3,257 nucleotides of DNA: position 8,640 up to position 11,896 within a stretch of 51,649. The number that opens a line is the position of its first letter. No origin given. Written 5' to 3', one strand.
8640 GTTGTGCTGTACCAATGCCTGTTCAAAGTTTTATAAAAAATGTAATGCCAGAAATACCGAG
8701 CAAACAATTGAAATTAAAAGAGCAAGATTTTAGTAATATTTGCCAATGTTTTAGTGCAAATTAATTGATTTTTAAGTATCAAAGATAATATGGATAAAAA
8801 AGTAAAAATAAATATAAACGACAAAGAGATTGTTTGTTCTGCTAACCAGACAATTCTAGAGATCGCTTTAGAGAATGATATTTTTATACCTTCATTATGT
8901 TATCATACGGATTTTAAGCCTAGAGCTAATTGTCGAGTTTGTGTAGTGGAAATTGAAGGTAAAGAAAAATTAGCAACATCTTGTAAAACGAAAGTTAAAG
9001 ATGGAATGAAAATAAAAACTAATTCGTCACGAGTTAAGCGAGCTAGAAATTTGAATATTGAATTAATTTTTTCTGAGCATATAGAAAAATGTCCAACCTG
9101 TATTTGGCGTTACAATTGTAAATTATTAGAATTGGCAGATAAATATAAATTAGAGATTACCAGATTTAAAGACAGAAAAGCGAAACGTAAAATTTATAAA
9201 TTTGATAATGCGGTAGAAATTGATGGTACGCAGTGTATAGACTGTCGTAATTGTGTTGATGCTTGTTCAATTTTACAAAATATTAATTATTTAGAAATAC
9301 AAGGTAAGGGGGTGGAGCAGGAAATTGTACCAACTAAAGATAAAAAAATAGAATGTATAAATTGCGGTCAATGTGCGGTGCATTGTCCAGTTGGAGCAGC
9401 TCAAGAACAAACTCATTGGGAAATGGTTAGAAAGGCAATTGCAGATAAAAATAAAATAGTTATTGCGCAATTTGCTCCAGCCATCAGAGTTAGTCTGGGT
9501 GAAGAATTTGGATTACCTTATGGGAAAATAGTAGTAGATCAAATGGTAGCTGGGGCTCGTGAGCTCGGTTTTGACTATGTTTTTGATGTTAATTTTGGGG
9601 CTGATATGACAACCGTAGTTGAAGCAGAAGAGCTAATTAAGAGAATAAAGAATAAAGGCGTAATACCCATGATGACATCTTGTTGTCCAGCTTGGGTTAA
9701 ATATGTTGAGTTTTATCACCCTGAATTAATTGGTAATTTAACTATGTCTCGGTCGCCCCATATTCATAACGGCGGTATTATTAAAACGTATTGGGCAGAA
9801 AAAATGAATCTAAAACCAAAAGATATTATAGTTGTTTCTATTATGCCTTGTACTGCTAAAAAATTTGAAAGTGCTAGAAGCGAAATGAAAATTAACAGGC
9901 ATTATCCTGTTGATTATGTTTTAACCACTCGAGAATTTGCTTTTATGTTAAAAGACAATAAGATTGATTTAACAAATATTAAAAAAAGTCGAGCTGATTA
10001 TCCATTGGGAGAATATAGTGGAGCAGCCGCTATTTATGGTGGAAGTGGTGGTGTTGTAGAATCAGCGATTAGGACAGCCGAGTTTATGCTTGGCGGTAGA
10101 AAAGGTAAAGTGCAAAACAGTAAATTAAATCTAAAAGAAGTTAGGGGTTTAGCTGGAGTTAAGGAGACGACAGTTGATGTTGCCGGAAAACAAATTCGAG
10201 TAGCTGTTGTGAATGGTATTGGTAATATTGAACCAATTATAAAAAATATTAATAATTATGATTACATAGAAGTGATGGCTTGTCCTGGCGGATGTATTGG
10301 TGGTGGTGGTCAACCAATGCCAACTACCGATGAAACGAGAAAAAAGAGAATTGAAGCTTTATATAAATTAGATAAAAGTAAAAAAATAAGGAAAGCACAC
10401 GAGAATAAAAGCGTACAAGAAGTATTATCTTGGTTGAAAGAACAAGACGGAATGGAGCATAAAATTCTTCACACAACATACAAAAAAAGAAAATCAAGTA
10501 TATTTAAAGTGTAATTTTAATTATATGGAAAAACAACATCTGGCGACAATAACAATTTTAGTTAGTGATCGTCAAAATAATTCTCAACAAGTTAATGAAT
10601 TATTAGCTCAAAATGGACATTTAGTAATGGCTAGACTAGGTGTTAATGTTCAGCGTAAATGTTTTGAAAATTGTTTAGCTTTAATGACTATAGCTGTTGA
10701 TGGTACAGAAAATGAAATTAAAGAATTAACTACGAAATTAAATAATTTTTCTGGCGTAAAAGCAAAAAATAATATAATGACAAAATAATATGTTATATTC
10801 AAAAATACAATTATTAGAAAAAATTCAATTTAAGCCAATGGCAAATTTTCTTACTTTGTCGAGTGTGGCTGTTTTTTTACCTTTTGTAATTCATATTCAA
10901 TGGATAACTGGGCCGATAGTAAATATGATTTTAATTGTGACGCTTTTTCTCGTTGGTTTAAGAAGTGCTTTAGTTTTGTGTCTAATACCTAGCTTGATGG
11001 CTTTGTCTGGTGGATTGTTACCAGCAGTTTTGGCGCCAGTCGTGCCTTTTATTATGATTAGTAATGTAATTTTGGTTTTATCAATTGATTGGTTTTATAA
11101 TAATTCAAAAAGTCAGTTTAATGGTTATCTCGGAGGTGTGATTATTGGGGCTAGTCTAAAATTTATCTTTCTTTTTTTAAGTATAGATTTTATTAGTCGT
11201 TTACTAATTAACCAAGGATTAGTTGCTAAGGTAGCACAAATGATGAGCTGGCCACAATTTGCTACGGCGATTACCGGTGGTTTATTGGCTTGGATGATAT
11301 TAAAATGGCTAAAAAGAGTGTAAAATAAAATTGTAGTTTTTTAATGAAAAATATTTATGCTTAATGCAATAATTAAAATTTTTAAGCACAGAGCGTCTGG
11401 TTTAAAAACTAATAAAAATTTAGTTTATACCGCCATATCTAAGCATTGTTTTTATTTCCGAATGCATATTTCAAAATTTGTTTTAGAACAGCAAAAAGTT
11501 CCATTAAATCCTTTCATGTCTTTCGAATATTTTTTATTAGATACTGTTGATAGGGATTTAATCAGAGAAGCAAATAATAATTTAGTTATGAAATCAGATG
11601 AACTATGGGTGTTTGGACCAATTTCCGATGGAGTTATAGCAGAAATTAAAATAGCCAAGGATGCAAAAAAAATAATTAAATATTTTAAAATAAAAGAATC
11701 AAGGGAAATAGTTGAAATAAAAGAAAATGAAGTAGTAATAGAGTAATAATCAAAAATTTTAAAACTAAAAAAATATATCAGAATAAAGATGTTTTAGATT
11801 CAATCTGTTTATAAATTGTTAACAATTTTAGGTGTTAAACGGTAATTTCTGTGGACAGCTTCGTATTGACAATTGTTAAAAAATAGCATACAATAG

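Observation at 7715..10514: Minimal two-subunit NADH-linked [FeFe]-hydrogenase in a CPR-like genome, with non-bifurcating signatures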

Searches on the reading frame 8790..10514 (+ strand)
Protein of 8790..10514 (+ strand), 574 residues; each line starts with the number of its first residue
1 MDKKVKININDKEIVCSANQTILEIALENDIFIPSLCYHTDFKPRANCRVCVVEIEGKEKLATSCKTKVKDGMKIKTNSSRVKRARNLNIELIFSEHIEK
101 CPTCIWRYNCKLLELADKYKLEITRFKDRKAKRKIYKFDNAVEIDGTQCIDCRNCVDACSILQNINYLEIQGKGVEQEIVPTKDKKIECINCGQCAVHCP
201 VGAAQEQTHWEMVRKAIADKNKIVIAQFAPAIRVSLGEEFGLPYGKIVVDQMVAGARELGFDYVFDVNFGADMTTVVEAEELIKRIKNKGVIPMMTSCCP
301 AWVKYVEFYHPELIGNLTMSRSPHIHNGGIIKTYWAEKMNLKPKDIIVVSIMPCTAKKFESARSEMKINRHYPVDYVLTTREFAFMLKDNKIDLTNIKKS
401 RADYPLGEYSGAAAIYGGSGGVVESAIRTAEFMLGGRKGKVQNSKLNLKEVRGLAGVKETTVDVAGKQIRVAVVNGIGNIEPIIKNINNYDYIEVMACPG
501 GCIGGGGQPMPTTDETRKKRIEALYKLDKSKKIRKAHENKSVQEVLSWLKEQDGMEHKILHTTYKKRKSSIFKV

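Call 3: search_protein_families(library=pfam, proteins=[window:8790-10514:+], max_evalue=0.01)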
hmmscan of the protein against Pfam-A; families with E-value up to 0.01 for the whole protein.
window:8790-10514:+ (574 aa): 13 families
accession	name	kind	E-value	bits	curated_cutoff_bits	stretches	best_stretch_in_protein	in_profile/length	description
PF02906.19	Fe_hyd_lg_C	-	1.3e-88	297.2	22.1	1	222-506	1-245/245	Iron only hydrogenase large subunit, C-terminal domain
PF13510.11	Fer2_4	-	5e-19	68.6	22.8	1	3-79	2-81/82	2Fe-2S iron-sulfur cluster binding domain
PF02256.22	Fe_hyd_SSU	-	1.2e-13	51.3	24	1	514-567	1-56/56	Iron hydrogenase small subunit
PF13237.11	Fer4_10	-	6.7e-08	32.8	25.5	2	100-159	18-52/53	4Fe-4S dicluster domain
PF00111.32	Fer2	-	8e-08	32.5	21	1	7-69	3-76/77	2Fe-2S iron-sulfur cluster binding domain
PF12838.12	Fer4_7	-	2.8e-07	31.3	27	1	148-203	1-52/52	4Fe-4S dicluster domain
PF10588.14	NADH-G_4Fe-4S_3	-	6.1e-07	29.3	27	1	86-122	1-37/40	NADH-ubiquinone oxidoreductase-G iron-sulfur binding region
PF13183.11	Fer4_8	-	5.7e-06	27.2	27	1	147-202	3-67/68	4Fe-4S dicluster domain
PF13187.11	Fer4_9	-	0.00023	21.6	27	1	148-203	1-51/52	4Fe-4S dicluster domain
PF13484.11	Fer4_16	-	0.00026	22.1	30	1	188-224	1-36/66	4Fe-4S double cluster binding domain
PF14697.11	Fer4_21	-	0.00081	19.9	35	1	143-201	2-53/59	4Fe-4S dicluster domain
PF00037.32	Fer4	-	0.0016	18.6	21.1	1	188-203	7-22/24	4Fe-4S binding domain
PF22117.2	Fer4_Nqo3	-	0.0017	18.9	27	1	141-203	3-65/67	NADH-quinone oxidoreductase subunit 3, ferredoxin-like domain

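Call 4: search_protein_families(library=ncbifam, proteins=[window:8790-10514:+], max_evalue=0.01)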
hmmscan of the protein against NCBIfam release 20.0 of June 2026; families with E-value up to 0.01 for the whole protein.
window:8790-10514:+ (574 aa): 26 families (the best 25 are shown)
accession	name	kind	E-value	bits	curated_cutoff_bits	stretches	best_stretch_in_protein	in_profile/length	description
NF040763.1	FeFe_hydrog_A6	exception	1.3e-201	670.9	765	1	5-567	1-571/571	NADH-dependent [FeFe] hydrogenase, group A6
NF040762.1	Hydr_FeFe_Clost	exception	1.7e-163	545.3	900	1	6-565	2-572/572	ferredoxin hydrogenase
TIGR02512.1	FeFe_hydrog_A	subfamily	1.3e-137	458.7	405.95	1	141-510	1-374/375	[FeFe] hydrogenase, group A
TIGR04105.1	FeFe_hydrog_B1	subfamily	8.4e-51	173.1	450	1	138-508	133-458/462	monomeric [FeFe] hydrogenase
NF005745.0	PRK07569.1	equivalog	1.5e-42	145.6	333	1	6-209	5-212/238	bidirectional hydrogenase complex protein HoxU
TIGR01973.1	NuoG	equivalog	2.5e-31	109.1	470.05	1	7-215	1-209/606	NADH-quinone oxidoreductase subunit NuoG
NF006305.0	PRK08493.1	equivalog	4.1e-30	104.6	591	1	4-160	1-154/819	NADH-quinone oxidoreductase subunit G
NF005895.0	PRK07860.1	equivalog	9e-23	80.2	802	1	3-204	16-220/811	NADH-quinone oxidoreductase subunit G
NF009454.0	PRK12814.1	equivalog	2e-21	76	916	1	3-102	2-101/657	putative NADPH-dependent glutamate synthase small subunit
NF058577.1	FdxA_fam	equivalog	2.5e-07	30.8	65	2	188-208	8-28/52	4Fe-4S ferredoxin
TIGR01945.1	rnfC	subfamily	1.2e-06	27.3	245.95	1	145-201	361-416/435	RnfABCDGE type electron transport complex subunit C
TIGR01971.1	NuoI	subfamily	7.5e-06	25.5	113.05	1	187-216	81-110/121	NADH-quinone oxidoreductase, chain I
NF045480.1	FdxA_Actino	equivalog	7.6e-05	22.9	125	0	188-205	39-56/107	ferredoxin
NF041837.1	rnfC_Methano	equivalog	8.8e-05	21.5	650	1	138-201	349-411/438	Rnf electron transport complex subunit RnfC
NF040864.1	HgcB_ferredoxin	equivalog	0.0001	22.1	99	1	141-206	8-63/93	mercury methylation ferredoxin HgcB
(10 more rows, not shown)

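Call 49: search_solved_structures(query=window:8790-10514:+, max_evalue=1e-30, show_alignments=2)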
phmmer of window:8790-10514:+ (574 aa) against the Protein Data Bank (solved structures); distinct sequences matched with E-value up to 1e-30: 45.
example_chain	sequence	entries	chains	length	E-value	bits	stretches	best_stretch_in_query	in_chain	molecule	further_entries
8a6t_A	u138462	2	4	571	7.4e-144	483.7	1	5-569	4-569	Electron bifurcating hydrogenase subunit HydA1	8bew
7q4v_A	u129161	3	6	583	1.4e-134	453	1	3-567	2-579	Iron hydrogenase HydA1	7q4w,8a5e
9rj9_A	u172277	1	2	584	1.2e-125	423.6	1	9-567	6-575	Iron hydrogenase 1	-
7qhf_A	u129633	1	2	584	6.6e-125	421.1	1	9-567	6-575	Iron hydrogenase 1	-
4xdd_A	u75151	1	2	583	7.6e-125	420.9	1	9-567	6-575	Iron hydrogenase 1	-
4xdc_A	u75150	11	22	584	9e-125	420.7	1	9-567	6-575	Iron hydrogenase 1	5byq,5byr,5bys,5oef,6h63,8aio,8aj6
9rjo_A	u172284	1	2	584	1e-124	420.4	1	9-567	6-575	Iron hydrogenase 1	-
6gm4_A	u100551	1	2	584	1.2e-124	420.2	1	9-567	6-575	Iron hydrogenase 1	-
8cjy_A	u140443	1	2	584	1.2e-124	420.2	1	9-567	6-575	Iron hydrogenase 1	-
6gm0_A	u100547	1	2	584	2.1e-124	419.5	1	9-567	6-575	Iron hydrogenase 1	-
6yf4_A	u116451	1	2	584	2.1e-124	419.5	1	9-567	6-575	Iron hydrogenase 1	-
6gm8_A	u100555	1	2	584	2.1e-124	419.5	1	9-567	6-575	Iron hydrogenase 1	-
6gm2_A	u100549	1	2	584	2.1e-124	419.4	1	9-567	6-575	Iron hydrogenase 1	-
1c4a_A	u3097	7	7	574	4e-124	418.5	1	9-566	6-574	PROTEIN (FE-ONLY HYDROGENASE) | PROTEIN (PERIPLASMIC HYDROGENASE 1) | Iron hydrogenase 1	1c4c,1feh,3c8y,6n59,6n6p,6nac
6gm1_A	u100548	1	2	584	5.5e-124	418.1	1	9-567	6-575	Iron hydrogenase 1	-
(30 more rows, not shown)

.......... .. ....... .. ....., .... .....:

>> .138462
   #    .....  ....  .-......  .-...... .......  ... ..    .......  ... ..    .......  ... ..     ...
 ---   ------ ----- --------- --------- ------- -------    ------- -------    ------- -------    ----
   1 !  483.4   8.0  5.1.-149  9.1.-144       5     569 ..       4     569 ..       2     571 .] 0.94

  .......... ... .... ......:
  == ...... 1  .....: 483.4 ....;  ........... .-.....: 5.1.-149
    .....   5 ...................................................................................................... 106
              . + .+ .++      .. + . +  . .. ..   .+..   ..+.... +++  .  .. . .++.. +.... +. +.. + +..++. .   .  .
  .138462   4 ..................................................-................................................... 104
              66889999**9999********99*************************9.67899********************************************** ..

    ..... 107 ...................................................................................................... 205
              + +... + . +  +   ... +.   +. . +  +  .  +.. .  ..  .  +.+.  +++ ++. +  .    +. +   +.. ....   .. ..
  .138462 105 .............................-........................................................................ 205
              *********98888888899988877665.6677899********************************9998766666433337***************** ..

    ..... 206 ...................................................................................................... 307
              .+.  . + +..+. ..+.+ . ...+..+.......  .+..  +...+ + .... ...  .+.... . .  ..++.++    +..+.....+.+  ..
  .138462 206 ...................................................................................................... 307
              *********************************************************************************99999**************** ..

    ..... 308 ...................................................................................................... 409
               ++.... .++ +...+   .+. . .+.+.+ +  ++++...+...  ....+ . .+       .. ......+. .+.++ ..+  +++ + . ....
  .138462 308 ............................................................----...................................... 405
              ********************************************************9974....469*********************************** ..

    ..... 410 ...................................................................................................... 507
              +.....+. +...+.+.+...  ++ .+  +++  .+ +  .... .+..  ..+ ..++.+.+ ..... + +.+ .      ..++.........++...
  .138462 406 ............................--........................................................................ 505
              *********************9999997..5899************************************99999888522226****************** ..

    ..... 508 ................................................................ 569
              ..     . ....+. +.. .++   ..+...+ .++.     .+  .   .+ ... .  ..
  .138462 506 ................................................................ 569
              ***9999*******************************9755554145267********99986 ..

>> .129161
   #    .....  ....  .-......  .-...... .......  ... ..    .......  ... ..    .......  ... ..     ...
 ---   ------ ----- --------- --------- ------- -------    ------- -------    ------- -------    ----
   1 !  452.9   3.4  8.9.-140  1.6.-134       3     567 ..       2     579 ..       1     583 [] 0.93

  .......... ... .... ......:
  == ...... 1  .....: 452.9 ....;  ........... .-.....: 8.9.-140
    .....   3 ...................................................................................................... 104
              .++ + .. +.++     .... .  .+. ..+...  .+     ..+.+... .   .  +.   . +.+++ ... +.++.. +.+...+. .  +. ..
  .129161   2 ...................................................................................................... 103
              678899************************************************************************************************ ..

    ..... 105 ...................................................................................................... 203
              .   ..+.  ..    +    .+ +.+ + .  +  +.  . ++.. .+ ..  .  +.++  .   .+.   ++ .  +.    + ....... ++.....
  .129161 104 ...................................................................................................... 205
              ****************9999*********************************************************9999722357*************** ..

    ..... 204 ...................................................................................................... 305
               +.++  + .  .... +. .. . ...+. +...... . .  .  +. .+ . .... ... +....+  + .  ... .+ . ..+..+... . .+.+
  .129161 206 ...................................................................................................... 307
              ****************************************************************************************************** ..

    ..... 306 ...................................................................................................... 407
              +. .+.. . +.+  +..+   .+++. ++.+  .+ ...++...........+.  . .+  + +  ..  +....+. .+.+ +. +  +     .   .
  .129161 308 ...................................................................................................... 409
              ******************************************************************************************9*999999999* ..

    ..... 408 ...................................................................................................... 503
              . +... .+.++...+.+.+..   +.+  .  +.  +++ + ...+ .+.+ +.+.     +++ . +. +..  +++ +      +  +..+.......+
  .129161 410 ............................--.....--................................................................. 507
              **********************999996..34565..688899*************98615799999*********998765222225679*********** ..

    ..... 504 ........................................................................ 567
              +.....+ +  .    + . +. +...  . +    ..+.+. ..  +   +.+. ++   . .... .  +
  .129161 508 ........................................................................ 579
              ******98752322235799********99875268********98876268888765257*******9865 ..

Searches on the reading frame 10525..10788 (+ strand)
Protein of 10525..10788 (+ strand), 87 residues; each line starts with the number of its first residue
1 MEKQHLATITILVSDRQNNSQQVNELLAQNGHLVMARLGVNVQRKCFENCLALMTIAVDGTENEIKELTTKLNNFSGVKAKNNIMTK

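Call 3: search_protein_families(library=pfam, proteins=[window:10525-10788:+], max_evalue=0.01)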
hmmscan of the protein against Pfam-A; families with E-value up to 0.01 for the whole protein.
window:10525-10788:+ (87 aa): 3 families
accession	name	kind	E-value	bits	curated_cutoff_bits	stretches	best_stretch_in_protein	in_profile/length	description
PF21699.3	TM1266-like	-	7.5e-14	51.9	27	1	6-81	2-73/74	Iron-only hydrogenase system regulator, putative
PF08753.17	NikR_C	-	1.7e-05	25.4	22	1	7-80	2-71/77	NikR C terminal nickel binding domain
PF22629.2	ACT_AHAS_ss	-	0.0054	17.3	27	0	35-78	19-65/67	AHAS small subunit-like ACT domain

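Call 4: search_protein_families(library=ncbifam, proteins=[window:10525-10788:+], max_evalue=0.01)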
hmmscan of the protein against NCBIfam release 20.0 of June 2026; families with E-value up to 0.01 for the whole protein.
window:10525-10788:+ (87 aa): 5 families
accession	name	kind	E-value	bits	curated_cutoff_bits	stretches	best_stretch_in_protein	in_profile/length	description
TIGR03959.1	hyd_TM1266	equivalog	3.4e-15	55.6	60.8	1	6-82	2-73/76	TM1266 family iron-only hydrogenase system putative regulator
NF052672.1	CPF_0552_fam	subfamily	4.8e-12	45.5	85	1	9-82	4-77/80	CPF_0552 family protein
NF002169.0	PRK01002.1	subfamily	0.00019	21.4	111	1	2-81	53-128/141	nickel responsive regulator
NF003381.0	PRK04460.1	equivalog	0.0011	19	105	1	2-86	52-132/139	nickel-responsive transcriptional regulator NikR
NF006352.0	PRK08577.1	equivalog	0.0061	16.6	140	1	2-80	52-128/136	hypothetical protein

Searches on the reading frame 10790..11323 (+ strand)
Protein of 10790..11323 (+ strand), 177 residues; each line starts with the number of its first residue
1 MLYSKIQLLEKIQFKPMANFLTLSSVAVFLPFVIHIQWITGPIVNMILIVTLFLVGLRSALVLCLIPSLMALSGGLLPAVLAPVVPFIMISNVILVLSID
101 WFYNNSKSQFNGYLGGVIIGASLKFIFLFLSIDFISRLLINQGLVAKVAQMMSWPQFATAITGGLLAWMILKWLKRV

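Call 3: search_protein_families(library=pfam, proteins=[window:10790-11323:+], max_evalue=0.01)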
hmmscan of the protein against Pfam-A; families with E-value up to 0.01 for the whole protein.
window:10790-11323:+ (177 aa): 1 family
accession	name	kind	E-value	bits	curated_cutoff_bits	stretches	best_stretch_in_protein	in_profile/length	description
PF12822.12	ECF_trnsprt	-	0.0062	17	30.7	1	23-171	9-165/169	ECF transporter, substrate-specific component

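Call 4: search_protein_families(library=ncbifam, proteins=[window:10790-11323:+], max_evalue=0.01)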
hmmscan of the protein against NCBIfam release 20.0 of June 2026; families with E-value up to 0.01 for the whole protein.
window:10790-11323:+ (177 aa): 0 families

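Call 63: search_protein_families(library=pfam, alignment_id=A2, max_evalue=1)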
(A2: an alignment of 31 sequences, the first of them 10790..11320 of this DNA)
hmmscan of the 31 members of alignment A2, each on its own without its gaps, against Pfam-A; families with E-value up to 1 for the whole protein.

A. member 1, window:10790-11320:+ (177 aa): 1 family
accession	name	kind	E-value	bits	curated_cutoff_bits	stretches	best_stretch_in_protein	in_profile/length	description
PF12822.12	ECF_trnsprt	-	0.0062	17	30.7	1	23-171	9-165/169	ECF transporter, substrate-specific component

B. families by the number of members that match (of 31 scanned): 11 families
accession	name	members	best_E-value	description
PF12822.12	ECF_trnsprt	31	3.8e-10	ECF transporter, substrate-specific component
PF13940.11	Ldr_toxin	4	0.012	Toxin Ldr, type I toxin-antitoxin system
PF18422.6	TNFR_16_TM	3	0.035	Tumor necrosis factor receptor member 16 trans-membrane domain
PF18949.5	DUF5693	2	0.1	Family of unknown function (DUF5693)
PF07465.18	PsaM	2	0.17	Photosystem I protein M (PsaM)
PF08370.16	PDR_assoc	1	0.035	Plant PDR ABC transporter associated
PF06686.16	SpoIIIAC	1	0.047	Stage III sporulation protein AC/AD protein family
PF20293.4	MC6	1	0.092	ABC-three component (ABC-3C) system Middle Component 6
PF02163.28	Peptidase_M50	1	0.11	Peptidase family M50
PF10724.14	DUF2516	1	0.12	Protein of unknown function (DUF2516)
PF13063.11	DUF3925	1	0.15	Protein of unknown function (DUF3925)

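Call 74: search_solved_structures(query=A2, max_evalue=10)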
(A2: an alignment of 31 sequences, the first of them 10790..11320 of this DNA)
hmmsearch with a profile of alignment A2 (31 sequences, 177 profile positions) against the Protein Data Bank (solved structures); distinct sequences matched with E-value up to 10: 0.

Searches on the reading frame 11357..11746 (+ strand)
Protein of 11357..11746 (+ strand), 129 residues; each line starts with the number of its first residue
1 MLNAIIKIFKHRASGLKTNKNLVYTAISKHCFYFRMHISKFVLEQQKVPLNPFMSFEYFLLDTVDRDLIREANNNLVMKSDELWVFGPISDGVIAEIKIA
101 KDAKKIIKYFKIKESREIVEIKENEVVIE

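Call 3: search_protein_families(library=pfam, proteins=[window:11357-11746:+], max_evalue=0.01)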
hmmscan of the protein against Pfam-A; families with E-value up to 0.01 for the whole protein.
window:11357-11746:+ (129 aa): 1 family
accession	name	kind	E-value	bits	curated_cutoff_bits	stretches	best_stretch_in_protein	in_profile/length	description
PF24963.1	DUF7768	-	1.6e-09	38.4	26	1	37-110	22-98/98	Domain of unknown function (DUF7768)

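Call 4: search_protein_families(library=ncbifam, proteins=[window:11357-11746:+], max_evalue=0.01)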
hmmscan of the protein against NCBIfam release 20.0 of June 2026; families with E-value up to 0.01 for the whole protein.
window:11357-11746:+ (129 aa): 0 families
